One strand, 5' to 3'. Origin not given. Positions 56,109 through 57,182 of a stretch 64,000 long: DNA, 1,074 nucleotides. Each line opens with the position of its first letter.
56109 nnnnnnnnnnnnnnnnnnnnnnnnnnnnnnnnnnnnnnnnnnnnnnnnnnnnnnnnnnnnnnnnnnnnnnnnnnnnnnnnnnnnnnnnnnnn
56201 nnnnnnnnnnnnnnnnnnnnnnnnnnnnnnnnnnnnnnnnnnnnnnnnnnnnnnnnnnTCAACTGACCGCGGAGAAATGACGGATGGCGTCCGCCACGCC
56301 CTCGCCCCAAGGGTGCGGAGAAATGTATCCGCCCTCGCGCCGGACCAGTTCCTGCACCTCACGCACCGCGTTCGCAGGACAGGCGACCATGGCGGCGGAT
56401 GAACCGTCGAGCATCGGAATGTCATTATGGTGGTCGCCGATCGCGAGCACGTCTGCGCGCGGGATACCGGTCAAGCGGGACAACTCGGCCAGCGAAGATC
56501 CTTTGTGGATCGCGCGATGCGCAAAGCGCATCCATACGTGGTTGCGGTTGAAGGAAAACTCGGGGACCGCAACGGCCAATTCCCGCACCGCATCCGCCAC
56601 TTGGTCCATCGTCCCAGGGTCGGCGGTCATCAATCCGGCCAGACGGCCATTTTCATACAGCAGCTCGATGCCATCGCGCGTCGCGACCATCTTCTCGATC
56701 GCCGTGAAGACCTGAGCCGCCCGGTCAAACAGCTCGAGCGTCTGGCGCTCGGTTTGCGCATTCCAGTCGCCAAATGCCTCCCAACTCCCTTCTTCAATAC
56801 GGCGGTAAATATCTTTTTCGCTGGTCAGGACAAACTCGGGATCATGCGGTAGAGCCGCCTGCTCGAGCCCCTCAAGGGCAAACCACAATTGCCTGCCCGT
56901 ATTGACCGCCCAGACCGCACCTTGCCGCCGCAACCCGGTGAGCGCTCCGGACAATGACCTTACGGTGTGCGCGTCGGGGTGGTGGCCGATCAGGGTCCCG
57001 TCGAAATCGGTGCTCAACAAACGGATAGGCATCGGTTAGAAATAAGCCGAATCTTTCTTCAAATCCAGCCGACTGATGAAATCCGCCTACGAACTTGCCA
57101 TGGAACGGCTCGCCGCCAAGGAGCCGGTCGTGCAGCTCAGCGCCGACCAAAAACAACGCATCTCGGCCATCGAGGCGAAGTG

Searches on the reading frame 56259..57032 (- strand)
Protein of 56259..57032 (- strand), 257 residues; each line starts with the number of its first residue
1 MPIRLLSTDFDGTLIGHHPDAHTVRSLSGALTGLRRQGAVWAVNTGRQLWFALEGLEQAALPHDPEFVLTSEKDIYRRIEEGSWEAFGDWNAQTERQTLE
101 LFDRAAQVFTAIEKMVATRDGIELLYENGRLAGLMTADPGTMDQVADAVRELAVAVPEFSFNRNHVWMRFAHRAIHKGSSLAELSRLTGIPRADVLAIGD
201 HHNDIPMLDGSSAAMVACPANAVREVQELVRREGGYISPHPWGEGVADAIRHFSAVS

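Call 52: search_protein_families(library=pfam, proteins=[window:56259-57032:-], max_evalue=0.001)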
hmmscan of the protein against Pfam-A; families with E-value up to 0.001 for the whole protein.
window:56259-57032:- (257 aa): 4 families
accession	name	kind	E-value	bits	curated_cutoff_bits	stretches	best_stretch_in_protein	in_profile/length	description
PF08282.18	Hydrolase_3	-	2.6e-13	50.7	20.9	1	135-232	147-241/255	haloacid dehalogenase-like hydrolase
PF05116.19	S6PP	-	1.9e-11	44.4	20.3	2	176-254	165-246/247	Sucrose-6F-phosphate phosphohydrolase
PF00702.32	Hydrolase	-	1.4e-05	26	26.4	1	4-208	2-187/191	haloacid dehalogenase-like hydrolase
PF12710.13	HAD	-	3.2e-05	24.9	27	1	50-208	31-188/189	haloacid dehalogenase-like hydrolase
